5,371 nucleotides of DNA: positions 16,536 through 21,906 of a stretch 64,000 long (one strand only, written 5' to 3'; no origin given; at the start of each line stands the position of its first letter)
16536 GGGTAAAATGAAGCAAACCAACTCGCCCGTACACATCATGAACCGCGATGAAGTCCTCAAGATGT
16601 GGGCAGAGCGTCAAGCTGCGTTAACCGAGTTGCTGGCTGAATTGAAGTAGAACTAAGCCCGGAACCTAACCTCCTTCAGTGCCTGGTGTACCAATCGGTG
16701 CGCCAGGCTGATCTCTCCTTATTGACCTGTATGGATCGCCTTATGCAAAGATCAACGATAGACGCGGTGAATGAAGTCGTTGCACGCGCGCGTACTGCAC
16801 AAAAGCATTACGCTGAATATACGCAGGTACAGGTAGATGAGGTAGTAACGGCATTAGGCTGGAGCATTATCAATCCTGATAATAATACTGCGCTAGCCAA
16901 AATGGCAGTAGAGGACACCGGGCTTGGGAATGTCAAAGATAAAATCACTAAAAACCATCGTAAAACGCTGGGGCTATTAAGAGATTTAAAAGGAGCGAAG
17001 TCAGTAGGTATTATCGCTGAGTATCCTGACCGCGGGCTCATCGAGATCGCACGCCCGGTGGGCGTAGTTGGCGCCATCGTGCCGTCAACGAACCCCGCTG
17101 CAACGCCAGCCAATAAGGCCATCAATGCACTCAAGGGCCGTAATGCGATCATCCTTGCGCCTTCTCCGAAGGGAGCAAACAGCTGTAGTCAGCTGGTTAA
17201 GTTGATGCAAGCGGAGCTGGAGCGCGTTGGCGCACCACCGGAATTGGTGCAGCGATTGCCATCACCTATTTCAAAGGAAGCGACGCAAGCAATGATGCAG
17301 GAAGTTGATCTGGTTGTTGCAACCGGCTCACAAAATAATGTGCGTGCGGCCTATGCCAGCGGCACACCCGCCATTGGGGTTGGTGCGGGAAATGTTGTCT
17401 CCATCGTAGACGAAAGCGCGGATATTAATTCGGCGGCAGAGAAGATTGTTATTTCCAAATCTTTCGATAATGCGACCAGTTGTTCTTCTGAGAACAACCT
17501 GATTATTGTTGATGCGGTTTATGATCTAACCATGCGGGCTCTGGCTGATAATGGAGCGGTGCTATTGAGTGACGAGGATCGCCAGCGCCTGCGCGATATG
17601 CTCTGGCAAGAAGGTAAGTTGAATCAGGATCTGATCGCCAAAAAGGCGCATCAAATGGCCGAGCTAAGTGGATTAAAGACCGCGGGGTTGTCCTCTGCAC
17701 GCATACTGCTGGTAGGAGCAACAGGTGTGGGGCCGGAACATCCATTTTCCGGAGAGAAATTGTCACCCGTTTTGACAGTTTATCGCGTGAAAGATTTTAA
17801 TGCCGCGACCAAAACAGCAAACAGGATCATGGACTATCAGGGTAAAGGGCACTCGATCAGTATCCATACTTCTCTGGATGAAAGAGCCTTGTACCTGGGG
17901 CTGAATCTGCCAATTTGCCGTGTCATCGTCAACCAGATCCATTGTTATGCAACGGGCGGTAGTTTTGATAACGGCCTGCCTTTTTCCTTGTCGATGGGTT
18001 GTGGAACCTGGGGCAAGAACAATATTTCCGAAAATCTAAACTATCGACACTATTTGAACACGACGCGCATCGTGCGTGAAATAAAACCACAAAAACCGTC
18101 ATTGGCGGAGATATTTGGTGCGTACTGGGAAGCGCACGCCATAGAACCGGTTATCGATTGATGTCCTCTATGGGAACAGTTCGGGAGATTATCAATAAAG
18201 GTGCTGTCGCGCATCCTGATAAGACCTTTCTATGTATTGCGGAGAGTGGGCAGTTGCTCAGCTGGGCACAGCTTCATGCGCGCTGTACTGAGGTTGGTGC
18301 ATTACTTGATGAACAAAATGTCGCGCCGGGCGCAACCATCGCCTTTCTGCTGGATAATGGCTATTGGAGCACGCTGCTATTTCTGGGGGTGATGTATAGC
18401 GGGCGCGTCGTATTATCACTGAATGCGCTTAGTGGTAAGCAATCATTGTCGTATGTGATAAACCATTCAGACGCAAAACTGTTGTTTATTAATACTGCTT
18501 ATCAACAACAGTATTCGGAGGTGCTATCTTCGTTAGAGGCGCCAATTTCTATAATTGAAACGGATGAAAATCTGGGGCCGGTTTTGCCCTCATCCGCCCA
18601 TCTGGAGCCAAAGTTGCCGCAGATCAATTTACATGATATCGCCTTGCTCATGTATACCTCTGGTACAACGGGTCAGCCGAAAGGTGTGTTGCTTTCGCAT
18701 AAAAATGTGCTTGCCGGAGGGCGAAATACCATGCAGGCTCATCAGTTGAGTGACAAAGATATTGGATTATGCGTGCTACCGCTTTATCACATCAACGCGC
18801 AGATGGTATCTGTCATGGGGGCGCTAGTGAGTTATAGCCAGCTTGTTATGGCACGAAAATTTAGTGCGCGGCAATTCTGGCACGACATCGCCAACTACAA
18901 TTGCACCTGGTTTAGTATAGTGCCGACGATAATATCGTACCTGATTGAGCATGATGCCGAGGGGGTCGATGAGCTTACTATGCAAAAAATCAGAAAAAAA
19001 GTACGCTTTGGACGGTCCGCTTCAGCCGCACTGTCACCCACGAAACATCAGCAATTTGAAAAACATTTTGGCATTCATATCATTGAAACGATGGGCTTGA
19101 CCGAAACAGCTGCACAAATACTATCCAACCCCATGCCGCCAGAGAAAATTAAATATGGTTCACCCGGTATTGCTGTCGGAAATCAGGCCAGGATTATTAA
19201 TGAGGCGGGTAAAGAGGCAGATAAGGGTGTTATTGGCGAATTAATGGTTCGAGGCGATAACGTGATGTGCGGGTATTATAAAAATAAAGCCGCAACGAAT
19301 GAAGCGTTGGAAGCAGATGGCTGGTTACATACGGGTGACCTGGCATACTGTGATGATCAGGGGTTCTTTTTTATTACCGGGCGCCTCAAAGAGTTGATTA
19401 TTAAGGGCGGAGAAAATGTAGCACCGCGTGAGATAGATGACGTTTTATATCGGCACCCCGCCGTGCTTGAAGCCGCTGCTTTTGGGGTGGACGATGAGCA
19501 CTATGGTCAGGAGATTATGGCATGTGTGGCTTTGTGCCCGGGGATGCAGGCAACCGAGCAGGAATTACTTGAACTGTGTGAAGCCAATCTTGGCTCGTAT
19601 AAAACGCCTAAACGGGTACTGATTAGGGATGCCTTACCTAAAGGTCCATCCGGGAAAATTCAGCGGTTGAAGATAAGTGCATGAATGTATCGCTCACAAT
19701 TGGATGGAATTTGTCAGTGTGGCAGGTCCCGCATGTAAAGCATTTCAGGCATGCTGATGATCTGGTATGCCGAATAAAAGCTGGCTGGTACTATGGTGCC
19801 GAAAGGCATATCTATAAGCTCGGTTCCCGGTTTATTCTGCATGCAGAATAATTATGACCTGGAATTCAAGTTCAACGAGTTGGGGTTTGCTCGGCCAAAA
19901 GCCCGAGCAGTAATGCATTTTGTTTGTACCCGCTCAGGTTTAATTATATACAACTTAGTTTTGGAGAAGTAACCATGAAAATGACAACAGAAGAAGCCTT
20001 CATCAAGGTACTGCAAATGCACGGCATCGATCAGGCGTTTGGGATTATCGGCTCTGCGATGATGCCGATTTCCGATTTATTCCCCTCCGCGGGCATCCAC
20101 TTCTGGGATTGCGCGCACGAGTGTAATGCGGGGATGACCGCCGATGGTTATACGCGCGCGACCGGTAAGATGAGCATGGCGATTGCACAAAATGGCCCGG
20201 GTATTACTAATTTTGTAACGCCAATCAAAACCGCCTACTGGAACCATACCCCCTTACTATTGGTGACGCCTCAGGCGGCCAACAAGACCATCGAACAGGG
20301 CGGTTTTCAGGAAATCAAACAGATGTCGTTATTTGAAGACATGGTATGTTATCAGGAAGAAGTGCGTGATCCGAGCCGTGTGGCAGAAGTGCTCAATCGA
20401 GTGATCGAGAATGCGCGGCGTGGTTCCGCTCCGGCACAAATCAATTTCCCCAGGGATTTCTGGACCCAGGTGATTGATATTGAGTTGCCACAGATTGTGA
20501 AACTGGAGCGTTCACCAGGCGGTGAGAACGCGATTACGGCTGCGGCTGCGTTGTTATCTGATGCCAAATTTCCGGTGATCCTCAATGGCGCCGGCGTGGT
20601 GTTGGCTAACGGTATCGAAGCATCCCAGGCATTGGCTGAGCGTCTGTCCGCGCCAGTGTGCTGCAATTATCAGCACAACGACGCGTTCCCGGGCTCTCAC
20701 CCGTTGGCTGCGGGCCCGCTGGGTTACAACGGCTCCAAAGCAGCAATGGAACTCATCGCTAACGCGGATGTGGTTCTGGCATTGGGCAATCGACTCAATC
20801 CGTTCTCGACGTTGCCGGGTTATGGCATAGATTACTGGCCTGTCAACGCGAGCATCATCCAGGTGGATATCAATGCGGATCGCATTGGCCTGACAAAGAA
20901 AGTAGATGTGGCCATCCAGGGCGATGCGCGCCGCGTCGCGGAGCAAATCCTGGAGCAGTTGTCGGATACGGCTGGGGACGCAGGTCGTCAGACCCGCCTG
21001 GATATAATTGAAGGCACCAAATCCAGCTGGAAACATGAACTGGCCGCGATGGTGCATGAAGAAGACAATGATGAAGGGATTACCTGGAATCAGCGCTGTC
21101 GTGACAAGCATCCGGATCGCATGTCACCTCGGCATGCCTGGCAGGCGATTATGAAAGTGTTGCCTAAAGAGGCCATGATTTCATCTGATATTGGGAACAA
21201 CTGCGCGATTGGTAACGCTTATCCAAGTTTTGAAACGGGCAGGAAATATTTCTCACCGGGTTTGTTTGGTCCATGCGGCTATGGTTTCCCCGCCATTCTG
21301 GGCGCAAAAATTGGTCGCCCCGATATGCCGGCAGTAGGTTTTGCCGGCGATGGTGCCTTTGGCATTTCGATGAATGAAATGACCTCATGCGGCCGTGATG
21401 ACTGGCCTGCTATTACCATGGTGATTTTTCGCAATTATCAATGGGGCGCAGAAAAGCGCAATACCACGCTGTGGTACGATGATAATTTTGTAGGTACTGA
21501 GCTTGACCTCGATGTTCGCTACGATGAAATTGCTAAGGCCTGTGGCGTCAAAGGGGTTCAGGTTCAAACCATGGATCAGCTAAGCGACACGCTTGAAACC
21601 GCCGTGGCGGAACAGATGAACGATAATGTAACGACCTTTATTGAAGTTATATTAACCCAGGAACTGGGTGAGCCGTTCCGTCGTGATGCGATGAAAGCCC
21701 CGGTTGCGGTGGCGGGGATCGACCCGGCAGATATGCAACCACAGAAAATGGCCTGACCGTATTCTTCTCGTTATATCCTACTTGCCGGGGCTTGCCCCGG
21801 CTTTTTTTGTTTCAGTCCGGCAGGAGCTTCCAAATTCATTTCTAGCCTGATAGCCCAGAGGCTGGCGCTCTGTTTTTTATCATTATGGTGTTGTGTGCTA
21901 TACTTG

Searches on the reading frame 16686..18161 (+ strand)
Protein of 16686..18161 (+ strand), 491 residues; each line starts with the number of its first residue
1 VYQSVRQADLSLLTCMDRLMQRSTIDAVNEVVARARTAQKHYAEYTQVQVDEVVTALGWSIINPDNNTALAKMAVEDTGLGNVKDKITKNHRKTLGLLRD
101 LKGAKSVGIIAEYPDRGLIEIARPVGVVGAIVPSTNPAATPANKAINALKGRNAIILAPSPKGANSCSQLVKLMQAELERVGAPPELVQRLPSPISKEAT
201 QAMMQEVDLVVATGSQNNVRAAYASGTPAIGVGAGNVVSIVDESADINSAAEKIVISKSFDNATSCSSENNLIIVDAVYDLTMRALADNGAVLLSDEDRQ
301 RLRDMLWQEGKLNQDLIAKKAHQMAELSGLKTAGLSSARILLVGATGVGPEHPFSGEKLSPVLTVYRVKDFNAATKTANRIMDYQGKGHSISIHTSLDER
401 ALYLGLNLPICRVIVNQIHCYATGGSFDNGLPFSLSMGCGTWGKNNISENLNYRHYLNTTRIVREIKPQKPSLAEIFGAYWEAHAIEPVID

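Call 79: search_protein_families(library=ncbifam, proteins=[window:16686-18161:+], max_evalue=1e-20)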
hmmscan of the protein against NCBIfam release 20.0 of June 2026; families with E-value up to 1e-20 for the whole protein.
window:16686-18161:+ (491 aa): 4 families
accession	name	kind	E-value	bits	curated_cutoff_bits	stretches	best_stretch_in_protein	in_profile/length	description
NF047625.1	AcylSulfactDhSauS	equivalog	2.9e-222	738.5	600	1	26-483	4-461/464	acylating sulfoacetaldehyde dehydrogenase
NF010378.0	PRK13805.1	equivalog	9.5e-122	407.5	951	1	20-464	8-451/872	bifunctional acetaldehyde-CoA/alcohol dehydrogenase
TIGR02518.1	EutH_ACDH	equivalog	2e-102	343.6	620.1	1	24-467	6-446/488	acetaldehyde dehydrogenase (acetylating)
NF011927.0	PRK15398.1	subfamily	5.2e-69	233.1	403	1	23-395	33-396/465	aldehyde dehydrogenase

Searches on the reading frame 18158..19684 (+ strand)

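Call 79: search_protein_families(library=ncbifam, proteins=[window:18158-19684:+], max_evalue=1e-20)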
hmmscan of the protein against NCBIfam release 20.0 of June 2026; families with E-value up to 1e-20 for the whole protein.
window:18158-19684:+ (508 aa): 91 families (the best 25 are shown)
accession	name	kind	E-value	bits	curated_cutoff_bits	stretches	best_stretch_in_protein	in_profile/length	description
NF004837.0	PRK06187.1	subfamily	1.2e-110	370.3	476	1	2-506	4-518/531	long-chain-fatty-acid--CoA ligase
NF004511.1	PRK05852.1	equivalog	2.2e-88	297.1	650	1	9-506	2-500/505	FadD7 family fatty acid--CoA ligase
NF006182.0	PRK08316.1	subfamily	4.9e-87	292.6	663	1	6-502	11-509/523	fatty acyl-CoA synthetase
NF005947.1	PRK08008.1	equivalog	2.4e-86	290.4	651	1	7-504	8-515/518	crotonobetaine/carnitine-CoA ligase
NF005702.0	PRK07514.1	subfamily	5.8e-85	285.6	558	1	16-503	13-493/506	malonyl-CoA synthase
NF052269.1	Staph_lig_FadD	equivalog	1e-83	281.4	650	1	21-507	15-490/499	long-chain-fatty-acid--CoA ligase FadD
NF002966.0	PRK03640.1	equivalog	1.7e-80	271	556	1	11-506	7-476/483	o-succinylbenzoate--CoA ligase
NF009233.0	PRK12583.1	subfamily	3e-80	270.2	832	1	148-506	190-546/558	fatty acid CoA ligase family protein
NF004808.0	PRK06155.1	equivalog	3.8e-80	269.7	722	1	7-506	22-518/542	ATP-dependent acyl-CoA ligase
NF005714.0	PRK07529.1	subfamily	8e-80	268.9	632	1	154-505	213-571/640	acyl-CoA synthetase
NF006181.0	PRK08314.1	subfamily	3.6e-78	263.2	705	1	148-502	193-546/563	long-chain-fatty-acid--CoA ligase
NF006020.0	PRK08162.1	subfamily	4.2e-78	263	677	1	12-505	25-533/545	acyl-CoA synthetase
NF005307.0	PRK06839.1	equivalog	3.6e-77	260.1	748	1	11-506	7-489/496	o-succinylbenzoate--CoA ligase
NF004114.0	PRK05605.1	equivalog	5.7e-74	249.5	766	1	151-506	213-565/575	long-chain-fatty-acid--CoA ligase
TIGR01923.1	menE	equivalog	8.4e-73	245.7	330.15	1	35-505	1-441/442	o-succinylbenzoate--CoA ligase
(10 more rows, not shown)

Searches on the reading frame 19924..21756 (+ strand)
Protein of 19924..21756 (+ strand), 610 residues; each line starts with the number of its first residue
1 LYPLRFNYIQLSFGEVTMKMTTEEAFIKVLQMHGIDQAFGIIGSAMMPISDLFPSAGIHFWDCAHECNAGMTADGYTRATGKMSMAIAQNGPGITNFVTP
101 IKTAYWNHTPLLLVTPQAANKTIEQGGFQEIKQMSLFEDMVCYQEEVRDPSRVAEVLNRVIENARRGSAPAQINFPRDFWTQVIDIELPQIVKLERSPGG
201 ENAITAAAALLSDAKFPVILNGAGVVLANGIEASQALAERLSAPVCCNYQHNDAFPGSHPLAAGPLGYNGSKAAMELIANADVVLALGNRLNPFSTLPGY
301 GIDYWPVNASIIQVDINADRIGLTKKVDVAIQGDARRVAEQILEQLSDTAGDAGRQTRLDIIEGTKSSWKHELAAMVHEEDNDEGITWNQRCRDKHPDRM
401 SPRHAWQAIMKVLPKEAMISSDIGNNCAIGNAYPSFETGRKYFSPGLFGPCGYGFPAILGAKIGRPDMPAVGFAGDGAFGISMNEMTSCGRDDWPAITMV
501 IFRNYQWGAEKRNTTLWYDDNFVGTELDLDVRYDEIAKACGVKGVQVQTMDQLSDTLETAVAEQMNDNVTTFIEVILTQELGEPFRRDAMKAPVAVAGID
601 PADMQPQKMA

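Call 79: search_protein_families(library=ncbifam, proteins=[window:19924-21756:+], max_evalue=1e-20)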
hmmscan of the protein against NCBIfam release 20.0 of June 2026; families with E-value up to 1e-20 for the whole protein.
window:19924-21756:+ (610 aa): 48 families (the best 25 are shown)
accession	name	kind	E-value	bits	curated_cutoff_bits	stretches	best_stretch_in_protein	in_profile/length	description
NF005713.0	PRK07525.1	subfamily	4.4e-302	1002.9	620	1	17-606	3-591/592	sulfoacetaldehyde acetyltransferase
TIGR03457.1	sulphoacet_xsc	equivalog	7.8e-272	902.8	676.4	1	19-596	1-575/579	sulfoacetaldehyde acetyltransferase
TIGR00118.1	acolac_lg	equivalog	6.7e-88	295.5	538.35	1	20-564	1-525/557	biosynthetic-type acetolactate synthase large subunit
NF004710.0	PRK06048.1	equivalog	2.4e-83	280.5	976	1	15-566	3-530/561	acetolactate synthase large subunit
NF004919.0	PRK06276.1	equivalog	2.3e-82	277.1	866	1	20-565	1-530/582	acetolactate synthase large subunit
NF006052.0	PRK08199.1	subfamily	1.9e-74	250.9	539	1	18-579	6-539/559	thiamine pyrophosphate protein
NF006122.0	PRK08266.1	subfamily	2.5e-73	247.4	571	2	18-375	2-351/543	hypothetical protein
NF005860.0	PRK07789.1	equivalog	1.3e-71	241.7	881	1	17-568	31-570/615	acetolactate synthase large subunit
NF006524.0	PRK08978.1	equivalog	5.4e-71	239.5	738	1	23-565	4-516/548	acetolactate synthase 2 catalytic subunit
NF005058.0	PRK06466.1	equivalog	2.1e-68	231.2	951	1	20-578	4-548/574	acetolactate synthase 3 large subunit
NF005712.0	PRK07524.1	subfamily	2.2e-68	231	500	1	20-575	3-527/536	5-guanidino-2-oxopentanoate decarboxylase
NF006377.0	PRK08611.1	equivalog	2.9e-66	224.2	742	1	18-577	2-529/576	pyruvate oxidase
NF006016.1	PRK08155.1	equivalog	6.2e-66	223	870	1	18-564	1-523/554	acetolactate synthase large subunit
NF006319.0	PRK08527.1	equivalog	7e-65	219.5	905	1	18-577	2-538/565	acetolactate synthase large subunit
NF005651.0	PRK07418.1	subfamily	5.4e-64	216.5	942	1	15-564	14-550/617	acetolactate synthase large subunit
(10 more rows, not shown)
